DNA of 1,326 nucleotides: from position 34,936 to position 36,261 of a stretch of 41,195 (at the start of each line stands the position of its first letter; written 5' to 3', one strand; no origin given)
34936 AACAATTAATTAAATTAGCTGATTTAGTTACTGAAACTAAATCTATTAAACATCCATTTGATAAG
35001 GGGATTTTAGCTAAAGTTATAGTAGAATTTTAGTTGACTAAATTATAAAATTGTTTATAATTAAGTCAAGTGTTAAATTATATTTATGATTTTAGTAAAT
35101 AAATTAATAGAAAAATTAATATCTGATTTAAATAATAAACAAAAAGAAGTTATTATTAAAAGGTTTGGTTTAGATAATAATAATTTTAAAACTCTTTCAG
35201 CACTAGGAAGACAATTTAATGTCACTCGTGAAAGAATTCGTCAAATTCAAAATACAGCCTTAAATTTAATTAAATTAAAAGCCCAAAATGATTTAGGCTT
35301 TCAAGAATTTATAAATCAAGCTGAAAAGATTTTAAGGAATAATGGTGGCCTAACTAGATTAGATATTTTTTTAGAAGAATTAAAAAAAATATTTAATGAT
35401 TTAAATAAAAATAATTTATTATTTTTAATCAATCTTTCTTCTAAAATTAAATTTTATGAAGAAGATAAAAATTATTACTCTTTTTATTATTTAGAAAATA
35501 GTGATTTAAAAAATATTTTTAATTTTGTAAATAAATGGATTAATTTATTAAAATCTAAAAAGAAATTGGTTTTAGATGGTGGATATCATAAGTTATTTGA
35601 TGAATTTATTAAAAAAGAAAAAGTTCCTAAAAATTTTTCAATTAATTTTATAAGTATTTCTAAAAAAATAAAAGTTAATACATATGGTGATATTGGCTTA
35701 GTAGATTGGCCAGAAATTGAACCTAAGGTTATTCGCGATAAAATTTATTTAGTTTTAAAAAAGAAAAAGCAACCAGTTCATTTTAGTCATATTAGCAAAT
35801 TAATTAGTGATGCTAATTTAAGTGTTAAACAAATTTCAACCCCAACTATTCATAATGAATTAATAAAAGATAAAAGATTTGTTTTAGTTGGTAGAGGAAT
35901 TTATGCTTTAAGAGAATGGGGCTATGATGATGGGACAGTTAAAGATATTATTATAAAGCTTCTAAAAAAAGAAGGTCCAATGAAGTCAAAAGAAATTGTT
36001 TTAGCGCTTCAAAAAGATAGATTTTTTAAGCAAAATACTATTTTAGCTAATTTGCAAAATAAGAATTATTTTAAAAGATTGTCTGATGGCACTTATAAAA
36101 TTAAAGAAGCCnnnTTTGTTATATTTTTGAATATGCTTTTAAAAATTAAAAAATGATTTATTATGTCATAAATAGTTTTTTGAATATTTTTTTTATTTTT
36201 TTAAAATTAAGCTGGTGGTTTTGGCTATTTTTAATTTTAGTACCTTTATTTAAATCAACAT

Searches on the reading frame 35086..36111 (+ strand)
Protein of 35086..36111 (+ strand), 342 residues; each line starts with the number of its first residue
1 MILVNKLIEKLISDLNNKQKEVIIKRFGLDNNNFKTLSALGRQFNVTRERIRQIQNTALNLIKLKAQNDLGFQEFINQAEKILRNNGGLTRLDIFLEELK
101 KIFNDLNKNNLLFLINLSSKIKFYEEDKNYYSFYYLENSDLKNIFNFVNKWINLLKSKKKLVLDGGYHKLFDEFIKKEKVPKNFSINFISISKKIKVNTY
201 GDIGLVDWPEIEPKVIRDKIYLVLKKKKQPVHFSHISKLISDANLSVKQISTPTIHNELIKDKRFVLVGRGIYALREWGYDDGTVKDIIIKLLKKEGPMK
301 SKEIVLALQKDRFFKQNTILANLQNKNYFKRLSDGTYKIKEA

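Call 3: search_protein_families(library=pfam, proteins=[window:35086-36111:+], max_evalue=1)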
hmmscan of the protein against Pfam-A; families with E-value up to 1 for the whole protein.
window:35086-36111:+ (342 aa): 7 families
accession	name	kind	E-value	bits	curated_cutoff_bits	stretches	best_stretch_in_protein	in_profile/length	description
PF04545.22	Sigma70_r4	-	2.1e-09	37.2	24.1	1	12-60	2-46/50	Sigma-70, region 4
PF05066.19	HARE-HTH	-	6.5e-08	33.3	25.9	2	220-278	7-71/71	HB1, ASXL, restriction endonuclease HTH domain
PF09929.15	DUF2161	-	0.026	15.1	27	0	289-341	65-113/118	Putative PD-(D/E)XK phosphodiesterase (DUF2161)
PF21674.2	CCDC22_N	-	0.043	15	24.8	0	124-148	80-104/109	CCDC22 protein N-terminal domain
PF23159.1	WH_Rok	-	0.085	13.4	27.6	0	220-252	5-38/58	Repressor Rok winged helix domain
PF16421.10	E2F_CC-MB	-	0.13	12.9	33.9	1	117-163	22-68/96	E2F transcription factor CC-MB domain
PF23446.1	LysM1_NFP_LYK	-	0.31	12.4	36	0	32-66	13-47/60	NFP/LYK LysM1 domain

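Call 4: search_protein_families(library=ncbifam, proteins=[window:35086-36111:+], max_evalue=1)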
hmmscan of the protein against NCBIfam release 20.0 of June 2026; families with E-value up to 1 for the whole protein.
window:35086-36111:+ (342 aa): 28 families (the best 25 are shown)
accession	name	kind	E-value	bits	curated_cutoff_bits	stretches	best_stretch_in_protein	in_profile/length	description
NF041931.2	MzaA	equivalog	1.1e-15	57.5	800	1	5-67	644-706/726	MZA anti-phage system associated sigma-70 family RNA polymerase sigma factor MzaA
NF004207.0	PRK05657.1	equivalog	2.6e-15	56.6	394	1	5-64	256-315/329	RNA polymerase sigma factor RpoS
TIGR02394.1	rpoS_proteo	equivalog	3.5e-15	56.3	378.7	1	5-63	213-271/285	RNA polymerase sigma factor RpoS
NF004208.0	PRK05658.1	equivalog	6.4e-14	51.8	555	1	6-63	560-617/631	RNA polymerase sigma factor RpoD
TIGR02393.1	RpoD_Cterm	equivalog_domain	1.3e-13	51.1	354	1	4-68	166-230/238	RNA polymerase sigma factor RpoD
TIGR02997.1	Sig70-cyanoRpoD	subfamily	2.8e-12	46.5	384.5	1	6-62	241-297/298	RNA polymerase sigma factor, RpoD/SigA family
NF006666.0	PRK09210.1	equivalog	6e-12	45.5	572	1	3-62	297-356/370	RNA polymerase sigma factor RpoD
NF005642.0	PRK07405.1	subfamily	6.2e-12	45.3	524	1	7-64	250-307/318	RNA polymerase sigma factor SigD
NF005643.0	PRK07406.1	equivalog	7.5e-12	45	500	1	3-68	324-389/397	RNA polymerase sigma factor RpoD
NF004562.0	PRK05901.1-4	equivalog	6e-11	41.5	779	1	4-63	483-541/571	RNA polymerase sigma factor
NF005785.0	PRK07598.1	equivalog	2.3e-10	39.9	554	1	7-62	343-398/415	RNA polymerase sigma factor SigC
NF005920.0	PRK07921.1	subfamily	3.7e-10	39.3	464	1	6-61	258-313/328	RNA polymerase sigma factor SigB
NF004615.0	PRK05949.1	subfamily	4.9e-10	38.8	530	1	7-67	259-319/327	RNA polymerase sigma factor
NF004561.0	PRK05901.1-3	equivalog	2.1e-09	37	582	1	4-59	465-520/537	RNA polymerase sigma factor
NF005143.0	PRK06596.1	subfamily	1.2e-08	34.8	241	1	6-65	222-280/285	RNA polymerase factor sigma-32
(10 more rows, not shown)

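Call 6: search_protein_families(library=padloc, proteins=[window:35086-36111:+], max_evalue=0.1)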
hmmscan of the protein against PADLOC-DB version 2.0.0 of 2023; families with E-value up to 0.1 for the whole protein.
window:35086-36111:+ (342 aa): 1 family
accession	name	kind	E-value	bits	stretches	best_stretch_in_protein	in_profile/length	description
PDLC02203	MzaA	-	7.4e-09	32.4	1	8-81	601-673/683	-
